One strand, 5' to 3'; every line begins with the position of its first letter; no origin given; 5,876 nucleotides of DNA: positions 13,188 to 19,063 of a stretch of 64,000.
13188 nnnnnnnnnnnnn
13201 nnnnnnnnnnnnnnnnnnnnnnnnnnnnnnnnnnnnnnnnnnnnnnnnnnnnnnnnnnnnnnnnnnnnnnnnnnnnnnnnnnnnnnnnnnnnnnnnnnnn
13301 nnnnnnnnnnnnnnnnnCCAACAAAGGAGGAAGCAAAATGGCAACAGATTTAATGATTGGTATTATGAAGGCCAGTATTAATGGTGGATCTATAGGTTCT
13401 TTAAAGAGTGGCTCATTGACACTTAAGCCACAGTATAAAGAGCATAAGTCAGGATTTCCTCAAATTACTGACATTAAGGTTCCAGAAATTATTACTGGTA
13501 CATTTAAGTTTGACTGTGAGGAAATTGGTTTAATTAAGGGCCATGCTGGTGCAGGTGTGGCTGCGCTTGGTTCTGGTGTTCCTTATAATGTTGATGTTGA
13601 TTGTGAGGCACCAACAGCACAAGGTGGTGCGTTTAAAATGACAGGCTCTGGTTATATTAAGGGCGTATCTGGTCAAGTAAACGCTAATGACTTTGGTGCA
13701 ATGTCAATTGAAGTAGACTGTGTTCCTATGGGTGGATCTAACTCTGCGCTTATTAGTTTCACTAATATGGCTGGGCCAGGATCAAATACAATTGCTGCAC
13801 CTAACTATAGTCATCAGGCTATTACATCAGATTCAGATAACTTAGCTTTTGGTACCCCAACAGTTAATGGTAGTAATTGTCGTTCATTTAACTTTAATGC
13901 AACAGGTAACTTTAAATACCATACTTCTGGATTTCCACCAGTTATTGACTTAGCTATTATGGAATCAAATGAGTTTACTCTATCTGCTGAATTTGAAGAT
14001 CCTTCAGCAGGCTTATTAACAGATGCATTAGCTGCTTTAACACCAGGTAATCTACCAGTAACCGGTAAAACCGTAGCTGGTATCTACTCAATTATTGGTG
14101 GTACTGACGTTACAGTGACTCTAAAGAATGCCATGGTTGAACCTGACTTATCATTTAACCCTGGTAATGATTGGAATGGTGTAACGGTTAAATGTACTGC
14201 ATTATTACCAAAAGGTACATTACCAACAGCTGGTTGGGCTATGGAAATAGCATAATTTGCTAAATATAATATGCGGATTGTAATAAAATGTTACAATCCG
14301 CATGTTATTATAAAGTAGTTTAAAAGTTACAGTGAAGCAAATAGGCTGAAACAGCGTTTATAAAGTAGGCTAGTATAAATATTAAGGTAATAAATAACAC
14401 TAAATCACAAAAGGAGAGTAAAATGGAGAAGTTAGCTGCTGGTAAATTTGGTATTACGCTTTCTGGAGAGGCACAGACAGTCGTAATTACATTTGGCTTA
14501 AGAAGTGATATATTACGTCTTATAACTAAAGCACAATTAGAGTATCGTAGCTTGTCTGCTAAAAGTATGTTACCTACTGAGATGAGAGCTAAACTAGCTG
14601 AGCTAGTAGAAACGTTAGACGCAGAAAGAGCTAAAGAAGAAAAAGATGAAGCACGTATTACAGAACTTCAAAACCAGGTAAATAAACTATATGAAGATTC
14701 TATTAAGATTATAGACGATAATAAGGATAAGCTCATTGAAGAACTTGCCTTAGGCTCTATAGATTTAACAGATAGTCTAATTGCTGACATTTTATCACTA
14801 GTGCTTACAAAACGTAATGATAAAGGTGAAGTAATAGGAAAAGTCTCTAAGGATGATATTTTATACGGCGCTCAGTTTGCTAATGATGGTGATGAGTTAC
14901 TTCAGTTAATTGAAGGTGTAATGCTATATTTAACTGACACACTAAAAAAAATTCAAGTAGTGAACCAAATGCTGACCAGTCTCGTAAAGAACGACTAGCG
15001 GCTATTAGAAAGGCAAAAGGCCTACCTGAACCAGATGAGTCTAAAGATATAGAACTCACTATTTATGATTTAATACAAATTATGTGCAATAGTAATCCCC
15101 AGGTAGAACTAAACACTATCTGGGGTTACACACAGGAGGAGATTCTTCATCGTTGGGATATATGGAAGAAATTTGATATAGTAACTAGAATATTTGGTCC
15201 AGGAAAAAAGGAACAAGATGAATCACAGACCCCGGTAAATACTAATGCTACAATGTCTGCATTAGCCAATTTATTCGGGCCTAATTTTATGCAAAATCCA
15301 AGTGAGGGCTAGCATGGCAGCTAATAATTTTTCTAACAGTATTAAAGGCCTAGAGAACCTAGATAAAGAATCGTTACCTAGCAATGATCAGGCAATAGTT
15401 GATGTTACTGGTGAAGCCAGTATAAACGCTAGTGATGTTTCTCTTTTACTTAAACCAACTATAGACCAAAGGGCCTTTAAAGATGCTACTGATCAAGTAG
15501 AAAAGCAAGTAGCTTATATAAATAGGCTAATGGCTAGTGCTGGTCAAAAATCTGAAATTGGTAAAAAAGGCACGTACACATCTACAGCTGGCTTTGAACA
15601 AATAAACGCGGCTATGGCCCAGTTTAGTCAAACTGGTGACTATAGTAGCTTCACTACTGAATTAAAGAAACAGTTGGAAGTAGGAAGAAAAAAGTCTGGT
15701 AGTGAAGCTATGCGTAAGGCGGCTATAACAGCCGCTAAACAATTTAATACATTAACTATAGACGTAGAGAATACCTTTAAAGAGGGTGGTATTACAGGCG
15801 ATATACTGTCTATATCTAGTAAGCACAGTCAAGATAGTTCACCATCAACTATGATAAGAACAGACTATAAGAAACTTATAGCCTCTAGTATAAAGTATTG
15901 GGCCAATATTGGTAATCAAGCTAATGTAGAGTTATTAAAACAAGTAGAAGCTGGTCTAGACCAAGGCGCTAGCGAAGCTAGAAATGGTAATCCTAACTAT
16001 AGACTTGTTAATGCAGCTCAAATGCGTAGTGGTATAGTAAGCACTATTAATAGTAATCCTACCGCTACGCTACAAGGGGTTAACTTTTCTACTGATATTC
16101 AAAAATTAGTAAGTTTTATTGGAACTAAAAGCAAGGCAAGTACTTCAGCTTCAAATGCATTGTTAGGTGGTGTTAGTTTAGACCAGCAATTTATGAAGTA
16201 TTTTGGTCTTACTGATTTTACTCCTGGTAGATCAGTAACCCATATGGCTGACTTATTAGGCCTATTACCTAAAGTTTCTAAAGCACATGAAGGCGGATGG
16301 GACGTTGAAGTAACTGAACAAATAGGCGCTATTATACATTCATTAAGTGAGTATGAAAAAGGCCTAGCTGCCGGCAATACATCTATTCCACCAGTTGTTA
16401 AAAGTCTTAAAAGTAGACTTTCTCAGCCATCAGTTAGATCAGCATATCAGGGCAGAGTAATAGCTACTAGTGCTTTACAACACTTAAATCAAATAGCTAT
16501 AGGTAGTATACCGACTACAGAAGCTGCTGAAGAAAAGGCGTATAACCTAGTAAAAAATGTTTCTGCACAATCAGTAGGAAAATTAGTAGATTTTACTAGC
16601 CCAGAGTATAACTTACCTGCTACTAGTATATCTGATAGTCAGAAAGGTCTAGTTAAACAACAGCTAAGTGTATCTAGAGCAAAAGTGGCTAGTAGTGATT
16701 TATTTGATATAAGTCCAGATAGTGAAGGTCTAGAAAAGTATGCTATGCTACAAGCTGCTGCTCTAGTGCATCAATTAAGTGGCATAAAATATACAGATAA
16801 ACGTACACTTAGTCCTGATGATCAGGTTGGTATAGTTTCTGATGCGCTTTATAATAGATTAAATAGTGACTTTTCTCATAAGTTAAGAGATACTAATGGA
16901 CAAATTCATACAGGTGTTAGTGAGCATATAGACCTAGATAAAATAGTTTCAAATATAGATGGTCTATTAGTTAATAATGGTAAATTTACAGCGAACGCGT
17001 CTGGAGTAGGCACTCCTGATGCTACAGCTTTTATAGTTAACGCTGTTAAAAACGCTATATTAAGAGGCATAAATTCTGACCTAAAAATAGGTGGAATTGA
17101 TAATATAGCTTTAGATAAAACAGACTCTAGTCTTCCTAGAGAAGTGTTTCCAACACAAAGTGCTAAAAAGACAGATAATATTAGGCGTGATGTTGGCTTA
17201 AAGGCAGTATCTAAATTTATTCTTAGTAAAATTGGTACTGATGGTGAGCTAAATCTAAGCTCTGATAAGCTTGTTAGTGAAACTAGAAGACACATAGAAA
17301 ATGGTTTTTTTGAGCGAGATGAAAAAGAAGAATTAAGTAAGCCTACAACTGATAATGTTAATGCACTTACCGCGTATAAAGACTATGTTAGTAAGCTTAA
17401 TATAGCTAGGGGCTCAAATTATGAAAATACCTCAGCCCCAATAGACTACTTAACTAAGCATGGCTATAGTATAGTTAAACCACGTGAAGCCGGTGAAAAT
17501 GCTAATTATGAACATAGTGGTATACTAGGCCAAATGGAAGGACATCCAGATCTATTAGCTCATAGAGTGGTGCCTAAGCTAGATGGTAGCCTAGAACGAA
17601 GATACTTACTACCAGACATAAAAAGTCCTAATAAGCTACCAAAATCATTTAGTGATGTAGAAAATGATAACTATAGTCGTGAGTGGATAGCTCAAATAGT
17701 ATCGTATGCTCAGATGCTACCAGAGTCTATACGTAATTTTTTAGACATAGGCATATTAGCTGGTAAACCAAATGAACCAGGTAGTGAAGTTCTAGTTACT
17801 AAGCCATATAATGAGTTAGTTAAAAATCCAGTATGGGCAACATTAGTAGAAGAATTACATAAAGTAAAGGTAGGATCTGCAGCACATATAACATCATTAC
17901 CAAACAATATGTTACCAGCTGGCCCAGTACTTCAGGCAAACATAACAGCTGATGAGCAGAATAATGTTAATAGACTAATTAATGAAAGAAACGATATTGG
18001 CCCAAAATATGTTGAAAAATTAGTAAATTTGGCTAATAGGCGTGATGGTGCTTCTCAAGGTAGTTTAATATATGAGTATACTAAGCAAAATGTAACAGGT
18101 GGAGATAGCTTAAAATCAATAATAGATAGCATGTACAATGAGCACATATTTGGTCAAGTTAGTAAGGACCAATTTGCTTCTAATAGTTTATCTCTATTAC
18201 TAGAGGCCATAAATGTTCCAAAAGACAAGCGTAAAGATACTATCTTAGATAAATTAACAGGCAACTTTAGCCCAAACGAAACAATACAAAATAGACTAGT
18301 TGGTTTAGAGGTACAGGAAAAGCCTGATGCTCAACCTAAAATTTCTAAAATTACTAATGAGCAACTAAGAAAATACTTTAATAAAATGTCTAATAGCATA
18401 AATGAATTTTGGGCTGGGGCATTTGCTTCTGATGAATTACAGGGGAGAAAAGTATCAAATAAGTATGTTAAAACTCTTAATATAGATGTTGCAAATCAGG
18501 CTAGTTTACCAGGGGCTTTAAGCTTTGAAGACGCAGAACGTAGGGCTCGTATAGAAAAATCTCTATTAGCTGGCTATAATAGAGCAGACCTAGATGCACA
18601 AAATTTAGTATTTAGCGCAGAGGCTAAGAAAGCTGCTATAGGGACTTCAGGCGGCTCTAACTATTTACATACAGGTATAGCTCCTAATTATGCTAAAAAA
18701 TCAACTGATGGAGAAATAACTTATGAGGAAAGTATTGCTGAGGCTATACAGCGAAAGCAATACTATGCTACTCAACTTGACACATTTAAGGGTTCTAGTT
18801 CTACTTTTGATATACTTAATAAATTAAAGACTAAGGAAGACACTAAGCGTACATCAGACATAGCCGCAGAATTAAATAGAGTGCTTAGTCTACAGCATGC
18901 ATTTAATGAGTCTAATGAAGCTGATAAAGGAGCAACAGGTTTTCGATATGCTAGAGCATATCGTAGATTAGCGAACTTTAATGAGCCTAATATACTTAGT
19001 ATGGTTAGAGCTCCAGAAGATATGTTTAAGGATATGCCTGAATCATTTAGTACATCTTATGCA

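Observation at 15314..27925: Single ~4,200-codon tape measure gene implying an exceptionally long tail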

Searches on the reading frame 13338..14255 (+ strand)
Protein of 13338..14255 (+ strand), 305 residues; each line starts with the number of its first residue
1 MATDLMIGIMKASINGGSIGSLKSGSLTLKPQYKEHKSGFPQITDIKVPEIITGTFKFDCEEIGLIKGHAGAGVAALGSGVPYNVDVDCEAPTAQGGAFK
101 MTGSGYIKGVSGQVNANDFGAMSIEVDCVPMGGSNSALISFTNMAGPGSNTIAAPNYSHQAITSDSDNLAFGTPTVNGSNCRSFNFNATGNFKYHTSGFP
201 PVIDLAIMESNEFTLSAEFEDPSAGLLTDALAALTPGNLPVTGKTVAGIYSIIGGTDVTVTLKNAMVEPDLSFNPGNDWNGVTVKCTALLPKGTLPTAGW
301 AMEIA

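Call 9: search_protein_families(library=phrogs, proteins=[window:13338-14255:+], max_evalue=0.001)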
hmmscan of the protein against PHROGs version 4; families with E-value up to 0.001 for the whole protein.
window:13338-14255:+ (305 aa): 0 families

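Call 22: search_protein_families(library=pfam, proteins=[window:13338-14255:+], max_evalue=0.1)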
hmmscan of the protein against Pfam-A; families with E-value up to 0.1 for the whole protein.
window:13338-14255:+ (305 aa): 0 families

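Call 94: search_dna_similar(query=window:13338-14255:+, collection=phages, mode=protein, max_rows=15, max_evalue=0.001)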
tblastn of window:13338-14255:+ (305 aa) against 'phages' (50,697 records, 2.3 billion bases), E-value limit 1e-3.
No match.

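Call 98: search_solved_structures(query=A4, max_evalue=10)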
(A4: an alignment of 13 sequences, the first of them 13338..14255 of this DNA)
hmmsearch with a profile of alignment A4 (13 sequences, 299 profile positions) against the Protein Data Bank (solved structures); distinct sequences matched with E-value up to 10: 2.
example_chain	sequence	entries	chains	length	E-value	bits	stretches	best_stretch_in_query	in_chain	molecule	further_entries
5ewq_A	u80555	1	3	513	0.64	12.2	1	130-206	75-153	Amidase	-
8uzl_A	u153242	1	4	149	0.78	11.9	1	242-276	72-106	Designed Transmembrane beta-barrel TMB10_163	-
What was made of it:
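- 13338..14255 (+): Putative major tail tube protein (305 aa). It is paralog 'b' of a pair found in relatives. No Pfam, PHROG or PDB match (calls 9, 22, 98).
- Checked: Pfam, PHROGs, a PDB profile search and tblastn against phage genomes all found nothing (calls 9, 22, 94, 98).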

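Call 104: find_related_loci(query=A4, collection=genome_contigs, flank=10000)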
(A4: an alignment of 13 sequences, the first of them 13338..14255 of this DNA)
Query A4 (305 aa) in genome_contigs; peptide patterns used: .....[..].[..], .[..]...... (x = any residue, [..] = any of these).
24 stretches matched a pattern, but none encodes a relative of the query by tblastn (E <= 1e-3).
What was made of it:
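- Tried and rejected: The genome_contigs scan found none (call 104).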

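Call 105: find_related_loci(query=A4, collection=viral_contigs, flank=10000)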
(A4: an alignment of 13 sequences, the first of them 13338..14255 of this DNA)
Query A4 (305 aa) in viral_contigs; peptide patterns used: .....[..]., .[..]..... (x = any residue, [..] = any of these).
25 stretches matched a pattern; 3 encode a relative of the query (tblastn E <= 1e-3); 3 distinct loci.
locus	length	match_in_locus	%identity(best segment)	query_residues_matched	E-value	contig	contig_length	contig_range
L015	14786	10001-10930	88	1-305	0e+0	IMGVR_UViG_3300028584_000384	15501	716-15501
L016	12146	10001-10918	85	1-305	3e-177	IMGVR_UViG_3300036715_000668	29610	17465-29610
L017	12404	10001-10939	81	4-305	3e-157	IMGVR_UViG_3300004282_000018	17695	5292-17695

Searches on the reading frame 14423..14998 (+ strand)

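Call 9: search_protein_families(library=phrogs, proteins=[window:14423-14998:+], max_evalue=0.001)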
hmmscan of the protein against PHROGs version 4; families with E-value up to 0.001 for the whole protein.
window:14423-14998:+ (191 aa): 0 families

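Call 22: search_protein_families(library=pfam, proteins=[window:14423-14998:+], max_evalue=0.1)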
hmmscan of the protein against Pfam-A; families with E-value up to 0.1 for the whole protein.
window:14423-14998:+ (191 aa): 4 families
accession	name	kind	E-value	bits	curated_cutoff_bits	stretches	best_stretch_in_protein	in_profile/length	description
PF02865.22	STAT_int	-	0.0058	17.5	26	1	33-101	9-76/121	STAT protein, protein interaction domain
PF10211.14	Ax_dynein_light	-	0.05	14.1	26.4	1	22-108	107-185/187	Axonemal dynein light chain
PF09893.14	DUF2120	-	0.058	13.9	25.3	0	39-99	26-84/136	Uncharacterized protein conserved in archaea (DUF2120)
PF25520.1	AAA_lid_TANC1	-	0.09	13.4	29.1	0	115-178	6-69/96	TANC1-like, AAA+ ATPase lid domain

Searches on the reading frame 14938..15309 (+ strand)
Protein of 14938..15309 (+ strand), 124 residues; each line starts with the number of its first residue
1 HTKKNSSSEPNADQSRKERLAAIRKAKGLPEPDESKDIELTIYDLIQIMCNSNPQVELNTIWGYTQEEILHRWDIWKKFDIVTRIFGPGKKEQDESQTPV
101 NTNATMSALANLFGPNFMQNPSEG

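Call 33: find_related_loci(query=A2, collection=metagenome_contigs, flank=10000)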
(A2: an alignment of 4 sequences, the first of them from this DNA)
Query A2 (124 aa) in metagenome_contigs; peptide patterns used: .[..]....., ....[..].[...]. (x = any residue, [..] = any of these).
391 stretches matched a pattern; 2 encode a relative of the query (tblastn E <= 1e-3); 2 distinct loci.
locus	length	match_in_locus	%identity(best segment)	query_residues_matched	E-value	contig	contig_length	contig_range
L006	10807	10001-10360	71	2-123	3e-59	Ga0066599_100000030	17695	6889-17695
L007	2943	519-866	71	3-119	1e-51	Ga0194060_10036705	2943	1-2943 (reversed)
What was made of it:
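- Tried and rejected: The metagenome scan with the T-frame alignment found only 2 contigs (call 33).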

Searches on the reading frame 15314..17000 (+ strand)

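Call 30: find_related_loci(query=A1, collection=viral_contigs, flank=10000)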
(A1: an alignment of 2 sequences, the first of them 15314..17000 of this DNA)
Query A1 (562 aa) in viral_contigs; peptide patterns used: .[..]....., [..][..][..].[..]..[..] (x = any residue, [..] = any of these).
213 stretches matched a pattern; 1 encode a relative of the query (tblastn E <= 1e-3); 1 distinct loci.
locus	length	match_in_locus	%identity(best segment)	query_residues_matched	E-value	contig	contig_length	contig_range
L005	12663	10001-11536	31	48-529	2e-59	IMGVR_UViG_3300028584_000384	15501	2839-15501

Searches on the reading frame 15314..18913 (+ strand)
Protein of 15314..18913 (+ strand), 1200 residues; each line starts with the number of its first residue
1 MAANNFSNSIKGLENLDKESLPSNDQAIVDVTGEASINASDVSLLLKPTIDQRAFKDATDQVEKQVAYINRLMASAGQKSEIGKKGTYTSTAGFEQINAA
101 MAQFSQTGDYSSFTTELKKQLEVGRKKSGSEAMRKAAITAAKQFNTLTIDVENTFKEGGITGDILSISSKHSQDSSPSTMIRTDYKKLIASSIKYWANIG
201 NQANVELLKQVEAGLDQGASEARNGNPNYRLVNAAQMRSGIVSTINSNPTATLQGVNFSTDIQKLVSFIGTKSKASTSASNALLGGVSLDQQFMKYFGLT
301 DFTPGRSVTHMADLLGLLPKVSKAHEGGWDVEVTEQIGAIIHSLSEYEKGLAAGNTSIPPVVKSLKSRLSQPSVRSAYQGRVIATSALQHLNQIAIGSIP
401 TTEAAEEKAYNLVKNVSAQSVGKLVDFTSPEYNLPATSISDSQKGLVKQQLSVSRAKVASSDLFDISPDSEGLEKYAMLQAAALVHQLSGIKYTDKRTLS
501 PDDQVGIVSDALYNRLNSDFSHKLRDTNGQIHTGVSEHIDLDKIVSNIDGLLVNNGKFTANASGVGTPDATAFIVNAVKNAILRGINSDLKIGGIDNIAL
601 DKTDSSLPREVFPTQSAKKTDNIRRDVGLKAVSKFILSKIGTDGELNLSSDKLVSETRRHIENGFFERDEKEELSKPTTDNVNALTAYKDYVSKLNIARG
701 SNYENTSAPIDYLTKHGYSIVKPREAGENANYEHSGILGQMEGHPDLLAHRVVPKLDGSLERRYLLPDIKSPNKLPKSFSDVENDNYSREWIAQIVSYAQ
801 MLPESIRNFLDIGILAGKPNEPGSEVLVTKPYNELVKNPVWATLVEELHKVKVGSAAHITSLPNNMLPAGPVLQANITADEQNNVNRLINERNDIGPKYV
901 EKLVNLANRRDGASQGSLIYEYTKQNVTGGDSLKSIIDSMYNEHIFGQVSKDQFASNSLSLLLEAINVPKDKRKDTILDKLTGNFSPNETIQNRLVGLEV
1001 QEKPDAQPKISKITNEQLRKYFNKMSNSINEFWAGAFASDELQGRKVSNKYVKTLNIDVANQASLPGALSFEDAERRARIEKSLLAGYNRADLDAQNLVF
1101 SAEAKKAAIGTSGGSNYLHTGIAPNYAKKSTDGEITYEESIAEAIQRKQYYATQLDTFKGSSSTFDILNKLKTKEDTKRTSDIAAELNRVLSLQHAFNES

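Call 19: find_homologous_proteins(query=window:15314-18913:+, max_evalue=0.001)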
Query window:15314-18913:+: 8000 candidates shared short words with the query, none scored E <= 0.001.

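Call 72: predict_structure(protein=window:15314-18913:+)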
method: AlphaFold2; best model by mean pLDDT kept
length: 1200 residues; sequences in the alignment: 1
mean_pLDDT: 35.6   pTM: 0.25
mean pLDDT of the five models: 35.6, 30.4, 29.9, 25.8, 25.6
residues with pLDDT >= 90: 0; 70-90: 0; 50-70: 73; < 50: 1127
segments of 3 or more residues with pLDDT < 50: 1-55, 83-90, 92-94, 102-112, 149-207, 217-622, 625-972, 977-1200
pLDDT, mean of each block of 10 residues (from residue 1): 34 38 29 29 32 46 53 53 43 50 44 54 54 55 52 45 33 31 43 43 47 49 38 34 31 29 32 28 30 35 32 35 34 34 38 37 35 34 32 31 39 35 31 30 35 28 32 37 35 33 36 36 37 27 31 26 29 35 30 26 28 28 39 33 29 36 32 32 37 32 28 32 27 25 29 29 28 32 33 35 37 35 34 36 34 24 27 31 38 41 38 40 37 38 38 41 45 48 39 32 31 35 38 38 36 30 26 35 32 28 26 28 31 37 41 42 43 43 46 40
secondary structure, 60 per line:
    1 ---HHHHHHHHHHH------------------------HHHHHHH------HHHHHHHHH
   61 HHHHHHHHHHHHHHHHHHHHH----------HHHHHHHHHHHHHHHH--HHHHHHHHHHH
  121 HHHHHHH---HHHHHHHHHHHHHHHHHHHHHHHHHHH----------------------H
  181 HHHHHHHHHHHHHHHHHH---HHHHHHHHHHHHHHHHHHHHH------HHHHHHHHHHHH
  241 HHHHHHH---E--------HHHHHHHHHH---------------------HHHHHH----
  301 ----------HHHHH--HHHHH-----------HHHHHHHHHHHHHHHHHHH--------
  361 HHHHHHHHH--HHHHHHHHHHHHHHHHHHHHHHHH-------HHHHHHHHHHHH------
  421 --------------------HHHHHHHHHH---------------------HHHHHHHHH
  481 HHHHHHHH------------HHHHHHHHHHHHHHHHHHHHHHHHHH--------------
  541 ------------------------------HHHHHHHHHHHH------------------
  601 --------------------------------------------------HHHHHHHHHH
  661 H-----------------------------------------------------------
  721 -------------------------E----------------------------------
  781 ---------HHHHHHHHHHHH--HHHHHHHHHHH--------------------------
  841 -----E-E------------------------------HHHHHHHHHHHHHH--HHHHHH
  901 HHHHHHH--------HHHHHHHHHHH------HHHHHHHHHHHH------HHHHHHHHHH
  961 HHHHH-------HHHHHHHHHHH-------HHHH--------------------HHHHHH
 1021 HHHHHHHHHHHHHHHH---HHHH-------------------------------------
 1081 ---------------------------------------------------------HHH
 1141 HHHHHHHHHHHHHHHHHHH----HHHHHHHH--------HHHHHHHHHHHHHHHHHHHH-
elements in order (helices of 4 or more, strands of 3 or more residues): H4-14 H39-45 H52-81 H92-107 H110-127 H131-157 H180-198 H202-222 H229-247 H260-269 H291-296 H311-315 H318-322 H334-352 H361-369 H372-395 H403-414 H441-450 H472-488 H501-526 H571-582 H651-661 H790-801 H804-814 H879-892 H895-907 H916-926 H933-944 H951-965 H973-983 H991-994 H1015-1036 H1040-1043 H1138-1159 H1164-1171 H1180-1199
